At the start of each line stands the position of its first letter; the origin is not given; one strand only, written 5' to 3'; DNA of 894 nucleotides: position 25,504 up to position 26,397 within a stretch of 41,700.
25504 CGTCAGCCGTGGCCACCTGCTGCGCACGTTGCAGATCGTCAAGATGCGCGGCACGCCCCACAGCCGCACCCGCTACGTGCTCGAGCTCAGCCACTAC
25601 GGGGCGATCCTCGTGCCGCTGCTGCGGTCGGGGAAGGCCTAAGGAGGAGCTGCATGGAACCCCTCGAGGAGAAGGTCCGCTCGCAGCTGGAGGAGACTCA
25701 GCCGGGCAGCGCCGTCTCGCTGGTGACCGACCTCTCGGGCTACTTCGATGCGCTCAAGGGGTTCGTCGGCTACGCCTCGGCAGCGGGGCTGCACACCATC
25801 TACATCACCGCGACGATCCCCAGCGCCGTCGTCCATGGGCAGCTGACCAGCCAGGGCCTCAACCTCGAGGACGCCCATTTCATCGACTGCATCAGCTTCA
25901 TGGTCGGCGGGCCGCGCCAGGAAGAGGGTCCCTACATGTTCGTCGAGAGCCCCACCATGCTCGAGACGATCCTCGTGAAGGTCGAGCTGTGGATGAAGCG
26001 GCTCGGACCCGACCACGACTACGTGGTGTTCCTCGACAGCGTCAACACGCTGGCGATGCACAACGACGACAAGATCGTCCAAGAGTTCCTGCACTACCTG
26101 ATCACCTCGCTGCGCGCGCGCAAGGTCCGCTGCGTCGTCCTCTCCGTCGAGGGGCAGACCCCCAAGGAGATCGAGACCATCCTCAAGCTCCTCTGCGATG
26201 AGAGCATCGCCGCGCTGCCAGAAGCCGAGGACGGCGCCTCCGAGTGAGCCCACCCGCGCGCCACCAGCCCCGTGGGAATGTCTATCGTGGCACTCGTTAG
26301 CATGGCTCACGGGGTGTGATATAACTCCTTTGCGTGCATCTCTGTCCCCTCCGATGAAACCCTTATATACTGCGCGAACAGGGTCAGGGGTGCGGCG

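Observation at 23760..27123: Cluster of prepilin peptidase, KaiC-like ATPase, P-loop-less KaiC paralog and class-III-signal pilin, without ArlI/ArlJ-type assembly core genes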

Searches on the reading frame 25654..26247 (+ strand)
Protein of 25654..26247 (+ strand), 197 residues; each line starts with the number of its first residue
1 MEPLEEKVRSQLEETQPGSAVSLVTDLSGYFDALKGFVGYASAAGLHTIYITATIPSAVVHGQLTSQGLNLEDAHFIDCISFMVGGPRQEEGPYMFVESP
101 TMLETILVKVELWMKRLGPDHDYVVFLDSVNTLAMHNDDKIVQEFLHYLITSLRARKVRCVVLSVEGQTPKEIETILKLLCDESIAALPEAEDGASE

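Call 8: search_protein_families(library=pfam, proteins=[window:25654-26247:+], max_evalue=0.01)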
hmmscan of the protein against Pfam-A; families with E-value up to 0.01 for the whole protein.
window:25654-26247:+ (197 aa): 2 families
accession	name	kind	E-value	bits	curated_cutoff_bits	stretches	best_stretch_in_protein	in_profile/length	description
PF24336.1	DUF7504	-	0.00074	20.5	27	1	89-179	76-171/179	Family of unknown function (DUF7504)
PF06745.19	ATPase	-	0.0032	17.3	26.6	1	42-164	45-162/231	KaiC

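Call 9: search_protein_families(library=ncbifam, proteins=[window:25654-26247:+], max_evalue=0.1)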
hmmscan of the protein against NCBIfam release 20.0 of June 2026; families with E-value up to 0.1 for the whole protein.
window:25654-26247:+ (197 aa): 1 family
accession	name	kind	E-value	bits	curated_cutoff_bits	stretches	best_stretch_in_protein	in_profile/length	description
NF002702.0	PRK02506.1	equivalog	0.057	12.5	301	1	126-190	64-126/313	dihydroorotate oxidase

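Call 13: find_homologous_proteins(query=window:25654-26247:+, max_evalue=0.001)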
Query window:25654-26247:+ (197 aa): 77 proteins with E <= 0.001 among 457 candidates.
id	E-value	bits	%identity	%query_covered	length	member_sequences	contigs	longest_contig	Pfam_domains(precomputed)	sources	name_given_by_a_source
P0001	1.1e-124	431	100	100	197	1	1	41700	-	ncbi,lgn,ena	-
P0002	6.7e-69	249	64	94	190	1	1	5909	PF24336.2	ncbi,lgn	-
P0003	5.5e-61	224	55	98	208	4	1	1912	-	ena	-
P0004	1.1e-59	219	51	96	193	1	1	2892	-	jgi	jgi:hypothetical protein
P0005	1.4e-59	219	52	96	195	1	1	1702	PF06745.20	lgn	-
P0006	1.9e-59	219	53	96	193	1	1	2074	PF06745.20,PF23365.2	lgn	-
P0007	5.5e-59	217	54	95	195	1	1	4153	PF24336.2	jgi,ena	-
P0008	8.1e-59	217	52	97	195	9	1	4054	-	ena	-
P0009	9.7e-59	216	54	95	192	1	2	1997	PF06745.20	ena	-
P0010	1.0e-58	216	53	92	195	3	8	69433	PF06745.20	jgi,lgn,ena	jgi:KaiC/GvpD/RAD55 family RecA-like ATPase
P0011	1.2e-58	216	54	90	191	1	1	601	PF06745.20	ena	-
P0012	3.0e-58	215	54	92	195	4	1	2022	PF06745.20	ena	-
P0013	4.0e-58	214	53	96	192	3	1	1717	-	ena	-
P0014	6.7e-58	214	53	95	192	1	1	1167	-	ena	-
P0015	1.3e-57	213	53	95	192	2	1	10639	PF06745.20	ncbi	-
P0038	1.5e-55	206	51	97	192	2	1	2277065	PF06745.20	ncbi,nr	ncbi:MAG: hypothetical protein JSW25_09830 [Thermoplasmata archaeon]|nr:MAG: hypothetical protein JS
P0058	1.2e-52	197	50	92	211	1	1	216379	PF06745.20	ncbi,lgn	-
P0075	6.0e-29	119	36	98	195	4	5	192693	PF06745.20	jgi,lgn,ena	jgi:KaiC/GvpD/RAD55 family RecA-like ATPase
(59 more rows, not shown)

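Call 15: find_encoding_contigs(protein=P0038, flank=10000, max_places=2)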
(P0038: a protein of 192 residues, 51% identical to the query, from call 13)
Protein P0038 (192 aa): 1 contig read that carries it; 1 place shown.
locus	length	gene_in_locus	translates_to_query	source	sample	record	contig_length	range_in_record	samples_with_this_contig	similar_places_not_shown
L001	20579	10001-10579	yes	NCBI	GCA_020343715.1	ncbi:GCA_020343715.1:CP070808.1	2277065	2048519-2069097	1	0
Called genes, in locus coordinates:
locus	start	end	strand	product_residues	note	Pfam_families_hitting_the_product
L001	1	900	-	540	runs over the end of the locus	PF02662:FlpD, PF12838:Fer4_7 (weak), PF13183:Fer4_8, PF13187:Fer4_9, PF13237:Fer4_10 (weak), PF13534:Fer4_17 (weak), PF02754:CCG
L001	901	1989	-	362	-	PF13484:Fer4_16 (faint), PF13187:Fer4_9 (weak), PF12797:Fer4_2 (faint), PF12838:Fer4_7 (weak), PF13237:Fer4_10 (faint), PF14697:Fer4_21, PF12837:Fer4_6 (weak), PF00037:Fer4 (weak)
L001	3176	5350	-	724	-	PF00133:tRNA-synt_1, PF01406:tRNA-synt_1e, PF09334:tRNA-synt_1g, PF08264:Anticodon_1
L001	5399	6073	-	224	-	PF00133:tRNA-synt_1, PF09334:tRNA-synt_1g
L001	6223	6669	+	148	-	-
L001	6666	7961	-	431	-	PF00215:OMPdecase, PF03737:RraA-like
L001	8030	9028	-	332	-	PF01478:Peptidase_A24 (weak), PF06847:Arc_PepC_II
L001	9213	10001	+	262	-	PF05625:PAXNEB (faint), PF06745:ATPase, PF13481:AAA_25 (weak), PF23442:DUF7125 (weak)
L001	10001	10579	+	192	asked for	PF06745:ATPase (weak)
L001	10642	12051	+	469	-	PF01368:DHH, PF02272:DHHA1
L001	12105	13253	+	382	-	PF01963:TraB_PrgY_gumN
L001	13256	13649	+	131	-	-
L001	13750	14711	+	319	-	PF22606:Cdc6-ORC-like_ATPase_lid, PF22703:Cdc6_lid, PF09079:WHD_Cdc6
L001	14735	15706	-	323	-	-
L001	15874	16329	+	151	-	PF00383:dCMP_cyt_deam_1, PF14437:MafB19-deam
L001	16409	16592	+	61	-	-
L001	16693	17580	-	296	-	PF07992:Pyr_redox_2, PF13738:Pyr_redox_3, PF00070:Pyr_redox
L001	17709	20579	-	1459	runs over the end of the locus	PF12733:Cadherin-like (faint), PF17936:Big_6 (faint), PF13750:Big_3_3 (faint), PF19077:Big_13 (weak), PF27332:TP_0781 (faint), PF09136:Glucodextran_B (weak), PF09136:Glucodextran_B, PF19077:Big_13 (weak), +1 more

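Call 16: find_encoding_contigs(protein=P0075, flank=10000, max_places=2)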
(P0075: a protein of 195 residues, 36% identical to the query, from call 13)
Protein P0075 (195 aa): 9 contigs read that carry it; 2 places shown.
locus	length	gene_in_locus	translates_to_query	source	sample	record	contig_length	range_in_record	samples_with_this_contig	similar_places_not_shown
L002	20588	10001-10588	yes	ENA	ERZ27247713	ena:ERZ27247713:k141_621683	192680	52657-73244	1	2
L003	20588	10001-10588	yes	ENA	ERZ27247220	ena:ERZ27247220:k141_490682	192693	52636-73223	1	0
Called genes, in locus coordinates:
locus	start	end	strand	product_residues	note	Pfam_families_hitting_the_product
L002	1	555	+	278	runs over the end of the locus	PF04055:Radical_SAM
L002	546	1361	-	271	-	-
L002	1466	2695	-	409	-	PF01896:DNA_primase_S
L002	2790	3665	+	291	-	-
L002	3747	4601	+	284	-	PF00005:ABC_tran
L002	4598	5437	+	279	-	PF00005:ABC_tran, PF02463:SMC_N (faint), PF13304:AAA_21 (faint)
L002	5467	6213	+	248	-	PF02361:CbiQ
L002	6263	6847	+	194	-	PF07155:ECF-ribofla_trS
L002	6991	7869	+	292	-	PF01435:Peptidase_M48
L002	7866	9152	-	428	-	PF00215:OMPdecase, PF03737:RraA-like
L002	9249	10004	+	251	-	PF13481:AAA_25 (weak), PF06745:ATPase, PF23442:DUF7125 (faint)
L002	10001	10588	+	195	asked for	PF06745:ATPase (weak)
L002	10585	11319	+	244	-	PF05625:PAXNEB (faint), PF06745:ATPase, PF23442:DUF7125, PF24336:DUF7504 (faint), PF23442:DUF7125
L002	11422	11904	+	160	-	PF07790:Pilin_N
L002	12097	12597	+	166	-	PF07790:Pilin_N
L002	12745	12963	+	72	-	-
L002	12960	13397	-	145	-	PF06271:RDD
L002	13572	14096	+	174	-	PF04068:Fer4_RLI (weak), PF04034:Ribo_biogen_C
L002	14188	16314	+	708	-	PF14551:MCM_N (weak), PF17207:MCM_OB, PF00493:MCM, PF01078:Mg_chelatase (faint), PF07728:AAA_5 (weak), PF17855:MCM_lid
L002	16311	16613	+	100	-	PF04242:DUF424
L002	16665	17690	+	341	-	PF04981:NMD3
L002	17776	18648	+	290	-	PF05681:Fumerase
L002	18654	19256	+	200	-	PF05683:Fumerase_C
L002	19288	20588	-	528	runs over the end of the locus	PF13620:CarboxypepD_reg (weak), PF13620:CarboxypepD_reg, PF13620:CarboxypepD_reg, PF13715:CarbopepD_reg_2, PF14686:fn3_3 (weak), PF13620:CarboxypepD_reg, PF13715:CarbopepD_reg_2 (weak), PF13620:CarboxypepD_reg, +6 more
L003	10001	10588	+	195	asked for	PF06745:ATPase (weak)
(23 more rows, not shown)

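Call 17: find_encoding_contigs(protein=P0058, flank=10000, max_places=2)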
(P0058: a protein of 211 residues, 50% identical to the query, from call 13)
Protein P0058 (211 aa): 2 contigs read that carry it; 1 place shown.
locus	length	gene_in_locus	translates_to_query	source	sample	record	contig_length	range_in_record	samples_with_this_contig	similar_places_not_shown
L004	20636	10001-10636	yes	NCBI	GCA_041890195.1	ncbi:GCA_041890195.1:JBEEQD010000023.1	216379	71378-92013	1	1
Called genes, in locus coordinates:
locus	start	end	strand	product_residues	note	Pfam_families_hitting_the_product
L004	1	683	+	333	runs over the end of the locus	PF13489:Methyltransf_23, PF13847:Methyltransf_31, PF08241:Methyltransf_11, PF08242:Methyltransf_12 (weak), PF13649:Methyltransf_25 (weak)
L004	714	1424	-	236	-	PF13578:Methyltransf_24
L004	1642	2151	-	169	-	-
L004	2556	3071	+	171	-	PF00801:PKD (weak)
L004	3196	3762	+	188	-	-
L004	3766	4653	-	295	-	PF00535:Glycos_transf_2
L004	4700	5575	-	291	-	PF00535:Glycos_transf_2, PF13641:Glyco_tranf_2_3 (weak), PF13506:Glyco_transf_21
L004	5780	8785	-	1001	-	PF00149:Metallophos, PF07705:CARDB, PF00801:PKD (weak), PF18911:PKD_4, PF00801:PKD, PF22352:K319L-like_PKD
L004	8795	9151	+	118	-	-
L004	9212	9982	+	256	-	PF06745:ATPase, PF23442:DUF7125 (weak), PF07088:GvpD_P-loop (weak)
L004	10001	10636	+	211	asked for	PF06745:ATPase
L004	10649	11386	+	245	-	PF06745:ATPase, PF23442:DUF7125 (weak)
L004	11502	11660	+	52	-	-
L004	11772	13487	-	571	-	PF00733:Asn_synthase, PF13302:Acetyltransf_3 (faint), PF00583:Acetyltransf_1, PF13673:Acetyltransf_10, PF13508:Acetyltransf_7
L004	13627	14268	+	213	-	-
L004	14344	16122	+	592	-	PF14716:HHH_8, PF00633:HHH (faint), PF11731:Cdd1 (faint), PF14520:HHH_5, PF14791:DNA_pol_B_thumb, PF02811:PHP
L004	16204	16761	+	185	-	PF00041:fn3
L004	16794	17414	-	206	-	PF01871:AMMECR1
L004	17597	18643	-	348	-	PF26356:Pelota_N, PF03465:eRF1_3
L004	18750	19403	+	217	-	PF03692:CxxCxxCC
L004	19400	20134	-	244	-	PF00149:Metallophos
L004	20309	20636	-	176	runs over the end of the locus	PF02572:CobA_CobO_BtuR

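Call 27: find_related_loci(query=A1, collection=genome_contigs, flank=10000)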
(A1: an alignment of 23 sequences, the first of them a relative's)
Query A1 (197 aa) in genome_contigs; peptide patterns used: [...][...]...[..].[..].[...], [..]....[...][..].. (x = any residue, [..] = any of these).
180 stretches matched a pattern; 174 encode a relative of the query (tblastn E <= 1e-3); the best 80 are kept; 80 distinct loci.
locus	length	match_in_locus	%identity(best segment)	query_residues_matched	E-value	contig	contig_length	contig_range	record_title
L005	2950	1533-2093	53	6-193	1e-64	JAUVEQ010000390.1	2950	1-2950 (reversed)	MAG: Methanobacteriota archaeon isolate CSMAG_327 CSMAG_327_k141_1400858_length_2950_cov_8.9053, whole genome shotgun se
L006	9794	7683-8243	52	6-193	2e-63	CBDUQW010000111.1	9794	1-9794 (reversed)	MAG TPA_asm: uncultured Thermoplasmata archaeon isolate SRR22302361_binner123_Refined_80 genome assembly, contig: ERZ257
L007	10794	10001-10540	51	5-185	1e-59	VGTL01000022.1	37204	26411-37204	MAG: Methanobacteriota archaeon isolate M_DeepCast_200m_m1_298 M_DeepCast_200m_m1_298_Ga0194113_10001084, whole genome s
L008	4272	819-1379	50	6-193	6e-59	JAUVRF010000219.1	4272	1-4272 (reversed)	MAG: Methanobacteriota archaeon isolate CSMAG_707 CSMAG_707_k127_436653_length_4272_cov_10.0000, whole genome shotgun se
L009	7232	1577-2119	47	4-185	2e-58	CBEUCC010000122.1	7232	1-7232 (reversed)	MAG TPA_asm: uncultured Thermoplasmata archaeon isolate SRR19160658_concoct_66 genome assembly, contig: ERZ26800495.1543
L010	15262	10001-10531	51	11-188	9e-58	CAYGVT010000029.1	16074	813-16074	MAG TPA_asm: uncultured Thermoplasmata archaeon isolate ERP119294_co2_530 genome assembly, contig: k141_497154, whole ge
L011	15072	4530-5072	48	4-185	6e-56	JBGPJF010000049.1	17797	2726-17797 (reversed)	MAG: Thermoplasmata archaeon isolate OBJ_0618_7090110_316 k141_12008034_length_17797_cov_16.0729, whole genome shotgun s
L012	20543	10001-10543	48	4-185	4e-55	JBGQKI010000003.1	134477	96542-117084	MAG: Thermoplasmata archaeon isolate OBJ2_061818_050_65 k141_2861999_length_134477_cov_21.3341, whole genome shotgun seq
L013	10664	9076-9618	47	4-185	6e-55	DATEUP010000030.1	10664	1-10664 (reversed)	MAG TPA_asm: Thermoplasmatota archaeon isolate SMAG_U8344 k141_808510, whole genome shotgun sequence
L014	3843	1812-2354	47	4-185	3e-54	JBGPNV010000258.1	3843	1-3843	MAG: Thermoplasmata archaeon isolate OBJ_0618_7090110_206 k141_7881052_length_3843_cov_10.0000, whole genome shotgun seq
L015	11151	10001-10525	43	11-185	1e-43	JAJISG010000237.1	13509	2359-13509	MAG: Thermoplasmatota archaeon isolate bin292 bin292_SY.153.16-18_bin.14.orig_237, whole genome shotgun sequence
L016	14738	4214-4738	43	11-185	5e-43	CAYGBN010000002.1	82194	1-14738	MAG TPA_asm: uncultured Methanomassiliicoccales archaeon isolate ERP108616_co2_28 genome assembly, contig: NODE_223_leng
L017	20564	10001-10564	40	10-197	9e-41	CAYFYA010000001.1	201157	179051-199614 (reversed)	MAG TPA_asm: uncultured Methanomassiliicoccales archaeon isolate ERP108616_co2_123 genome assembly, contig: NODE_14_leng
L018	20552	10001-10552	41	11-196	4e-40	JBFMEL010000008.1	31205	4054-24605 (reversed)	MAG: Thermoplasmatota archaeon isolate MAG244 MAG244_8, whole genome shotgun sequence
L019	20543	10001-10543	38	7-187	3e-40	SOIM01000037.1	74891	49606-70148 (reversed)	MAG: Methanomassiliicoccales archaeon isolate E29_bin30 NODE_16_length_74891_cov_11.514044, whole genome shotgun sequenc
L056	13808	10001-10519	40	18-190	1e-37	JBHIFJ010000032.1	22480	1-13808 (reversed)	MAG: Thermoplasmata archaeon isolate b1.sp2_bin.40 NODE_436_length_22480_cov_23.912107, whole genome shotgun sequence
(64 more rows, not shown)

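Call 52: find_homologous_proteins(query=A3, max_evalue=0.001)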
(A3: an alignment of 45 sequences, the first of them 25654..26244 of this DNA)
Query A3 (45 sequences) (197 aa, profile of the alignment): 930 proteins with E <= 0.001 among 4738 candidates; the best 120 are listed.
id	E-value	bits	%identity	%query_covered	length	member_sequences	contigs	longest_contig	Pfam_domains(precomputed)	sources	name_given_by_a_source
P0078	9.4e-77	275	41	91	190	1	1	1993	PF06745.20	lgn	-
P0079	5.2e-76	272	38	96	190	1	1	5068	PF06745.20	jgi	jgi:KaiC/GvpD/RAD55 family RecA-like ATPase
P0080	8.5e-76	272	34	91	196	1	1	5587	PF06745.20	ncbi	-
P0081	9.8e-76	271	37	92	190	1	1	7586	PF06745.20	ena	-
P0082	1.0e-75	271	43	89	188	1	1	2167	PF06745.20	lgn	-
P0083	1.3e-75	271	36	94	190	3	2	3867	-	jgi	-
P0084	2.1e-75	270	42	88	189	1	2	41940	PF06745.20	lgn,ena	-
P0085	2.6e-75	270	36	94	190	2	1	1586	-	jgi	-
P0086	2.7e-75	270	41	89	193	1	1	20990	PF23365.2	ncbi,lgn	-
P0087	3.4e-75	270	38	95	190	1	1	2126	PF06745.20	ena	-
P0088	3.5e-75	270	37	91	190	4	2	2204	PF06745.20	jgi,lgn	jgi:KaiC/GvpD/RAD55 family RecA-like ATPase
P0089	3.7e-75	269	37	91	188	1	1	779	PF06745.20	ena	-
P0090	3.8e-75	269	39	92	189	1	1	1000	PF06745.20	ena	-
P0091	3.8e-75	269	37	91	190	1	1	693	-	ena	-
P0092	4.5e-75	269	40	88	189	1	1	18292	PF06745.20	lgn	-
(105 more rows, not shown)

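Call 66: predict_structure(alignment_id=A4)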
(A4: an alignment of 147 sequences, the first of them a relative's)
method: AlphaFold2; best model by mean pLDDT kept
length: 197 residues; sequences in the alignment: 147
mean_pLDDT: 91.8   pTM: 0.89
mean pLDDT of the five models: 91.8, 91.4, 91.3, 91.2, 90.9
residues with pLDDT >= 90: 172; 70-90: 12; 50-70: 8; < 50: 5
segments of 3 or more residues with pLDDT < 50: 193-197
pLDDT, mean of each block of 10 residues (from residue 1): 91 95 95 96 97 93 94 95 73 88 96 95 96 96 98 96 96 97 92 45
secondary structure, 60 per line:
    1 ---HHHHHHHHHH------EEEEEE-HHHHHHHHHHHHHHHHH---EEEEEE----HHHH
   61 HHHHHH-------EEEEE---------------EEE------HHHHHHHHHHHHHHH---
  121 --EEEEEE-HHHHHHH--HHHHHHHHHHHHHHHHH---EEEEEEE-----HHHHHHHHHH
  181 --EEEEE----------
elements in order: H4-13 E20-25 H27-43 E47-52 H57-66 E74-78 E94-96 H103-117 E123-128 H130-136 H139-155 E159-165 H171-180 E183-187

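Call 70: fold_search(model_id=the predicted structure, library=pdb)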
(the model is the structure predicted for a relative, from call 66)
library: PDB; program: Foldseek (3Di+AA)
matches with E <= 10: 1813; with E <= 0.001: 373
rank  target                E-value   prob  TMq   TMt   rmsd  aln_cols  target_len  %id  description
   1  2dr3_A                6.0e-07  1.00  0.72  0.62   2.9       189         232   14  Crystal Structure of RecA superfamily ATPase PH0284 from Pyrococcus horikoshii OT3 (released 2006-12-06)
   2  8fwj_A                6.0e-07  1.00  0.63  0.25   5.6       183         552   20  Structure of dodecameric KaiC-RS-S413E/S414E complexed with KaiB-RS solved by cryo-EM (released 2023-03-22)
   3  2dr3_E                6.4e-07  1.00  0.69  0.59   3.2       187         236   14  Crystal Structure of RecA superfamily ATPase PH0284 from Pyrococcus horikoshii OT3 (released 2006-12-06)
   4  2w0m                  9.1e-07  1.00  0.62  0.56   3.0       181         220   16  Crystal Structure of sso2452 from Sulfolobus solfataricus P2 (released 2009-05-19)
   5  8zn5_B                9.1e-07  1.00  0.61  0.28   5.0       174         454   17  Crystal Structure of Designed Clock Protein KaiC (released 2025-04-16)
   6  2zts_A                1.1e-06  1.00  0.61  0.56   5.3       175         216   15  Crystal structure of KaiC-like protein PH0186 from hyperthermophilic archaea Pyrococcus horikoshii OT3 (released 2009-03-24)
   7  2dr3_F                1.3e-06  1.00  0.73  0.62   2.9       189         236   14  Crystal Structure of RecA superfamily ATPase PH0284 from Pyrococcus horikoshii OT3 (released 2006-12-06)
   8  8fwi_A                1.3e-06  1.00  0.64  0.25   3.0       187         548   19  Structure of dodecameric KaiC-RS-S413E/S414E solved by cryo-EM (released 2023-03-22)
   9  2dr3_B                1.9e-06  1.00  0.71  0.59   3.0       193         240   15  Crystal Structure of RecA superfamily ATPase PH0284 from Pyrococcus horikoshii OT3 (released 2006-12-06)
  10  8dba_G                1.9e-06  1.00  0.59  0.25   5.9       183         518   19  Crystal structure of dodecameric KaiC (released 2023-03-22)
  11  8db3_B                2.1e-06  1.00  0.61  0.29   6.2       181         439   20  Crystal structure of KaiC with truncated C-terminal coiled-coil domain (released 2023-03-22)
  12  8dba_K                2.1e-06  1.00  0.58  0.25   4.2       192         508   19  Crystal structure of dodecameric KaiC (released 2023-03-22)
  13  2zts_C                4.2e-06  1.00  0.64  0.56   4.4       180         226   17  Crystal structure of KaiC-like protein PH0186 from hyperthermophilic archaea Pyrococcus horikoshii OT3 (released 2009-03-24)
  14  8dba_J                4.2e-06  1.00  0.57  0.25   5.1       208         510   16  Crystal structure of dodecameric KaiC (released 2023-03-22)
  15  8dba_B                4.4e-06  1.00  0.60  0.26   4.1       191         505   19  Crystal structure of dodecameric KaiC (released 2023-03-22)
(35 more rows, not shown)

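Call 92: search_protein_families(library=pfam, alignment_id=A1, max_evalue=0.01)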
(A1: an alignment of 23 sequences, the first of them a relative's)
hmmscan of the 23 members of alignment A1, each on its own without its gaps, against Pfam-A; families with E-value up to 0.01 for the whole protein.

A. member 1, P0001 (197 aa): 2 families
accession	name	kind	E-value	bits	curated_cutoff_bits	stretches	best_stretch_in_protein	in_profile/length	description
PF24336.1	DUF7504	-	0.00074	20.5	27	1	89-179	76-171/179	Family of unknown function (DUF7504)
PF06745.19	ATPase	-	0.0032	17.3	26.6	1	42-164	45-162/231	KaiC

B. families by the number of members that match (of 23 scanned): 7 families
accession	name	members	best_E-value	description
PF06745.19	ATPase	20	3e-08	KaiC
PF24336.1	DUF7504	17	2.6e-08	Family of unknown function (DUF7504)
PF23365.1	DUF7090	16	3.4e-06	Family of unknown function (DUF7090)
PF11868.13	DUF3388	3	0.00059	Protein of unknown function (DUF3388)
PF10483.15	Elong_Iki1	3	0.00085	Elongator subunit Iki1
PF01637.24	ATPase_2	2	0.00043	ATPase domain predominantly from Archaea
PF05763.18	DUF835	2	0.0021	Protein of unknown function (DUF835)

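Call 93: search_protein_families(library=pfam, proteins=[L019:10524-11288:+, L056:10515-11261:+, L002:10585-11319:+], max_evalue=0.01)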
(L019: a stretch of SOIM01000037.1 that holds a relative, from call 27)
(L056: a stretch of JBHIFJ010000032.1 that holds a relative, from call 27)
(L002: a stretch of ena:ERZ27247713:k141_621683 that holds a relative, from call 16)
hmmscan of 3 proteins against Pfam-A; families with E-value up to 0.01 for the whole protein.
L019:10524-11288:+ (254 aa): 6 families
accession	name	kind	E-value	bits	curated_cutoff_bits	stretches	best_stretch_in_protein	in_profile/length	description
PF06745.19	ATPase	-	1.1e-30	107.1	26.6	1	14-252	2-225/231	KaiC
PF24336.1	DUF7504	-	9.9e-07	29.8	27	1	150-214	116-179/179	Family of unknown function (DUF7504)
PF07088.17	GvpD_P-loop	-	2.1e-05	24.9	24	1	31-221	10-177/189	GvpD gas vesicle protein, P-loop domain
PF23365.1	DUF7090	-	2.3e-05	24.6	27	1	150-217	118-185/192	Family of unknown function (DUF7090)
PF05625.17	PAXNEB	-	0.00018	21.1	28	1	127-215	175-273/366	PAXNEB protein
PF23442.1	DUF7125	-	0.00039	20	29.1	0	13-77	4-64/207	Family of unknown function (DUF7125)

L056:10515-11261:+ (248 aa): 7 families
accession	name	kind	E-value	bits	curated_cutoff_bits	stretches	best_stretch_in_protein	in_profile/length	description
PF06745.19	ATPase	-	1e-30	107.3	26.6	1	8-246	2-225/231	KaiC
PF24336.1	DUF7504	-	2.1e-08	35.3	27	1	26-208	2-179/179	Family of unknown function (DUF7504)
PF05625.17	PAXNEB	-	1.9e-05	24.4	28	0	6-64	18-78/366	PAXNEB protein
PF07088.17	GvpD_P-loop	-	0.00014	22.3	24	1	25-209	10-173/189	GvpD gas vesicle protein, P-loop domain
PF23442.1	DUF7125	-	0.0005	19.7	29.1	1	5-48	2-45/207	Family of unknown function (DUF7125)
PF23365.1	DUF7090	-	0.0017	18.5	27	0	20-211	12-185/192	Family of unknown function (DUF7090)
PF14532.12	Sigma54_activ_2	-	0.0078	16.9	25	0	26-139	22-130/138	Sigma-54 interaction domain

L002:10585-11319:+ (244 aa): 6 families
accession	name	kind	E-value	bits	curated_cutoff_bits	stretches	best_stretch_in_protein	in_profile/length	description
PF06745.19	ATPase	-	6.3e-20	72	26.6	1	8-241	3-225/231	KaiC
PF23442.1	DUF7125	-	1.9e-09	37.4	29.1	2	132-224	92-183/207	Family of unknown function (DUF7125)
PF05625.17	PAXNEB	-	3.5e-06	26.7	28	0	9-51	22-65/366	PAXNEB protein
PF24336.1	DUF7504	-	1.7e-05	25.8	27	1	136-203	113-179/179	Family of unknown function (DUF7504)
PF23365.1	DUF7090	-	0.0018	18.5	27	1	139-206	118-185/192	Family of unknown function (DUF7090)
PF03796.21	DnaB_C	-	0.0093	15.8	27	0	191-225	199-238/255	DnaB-like helicase C terminal domain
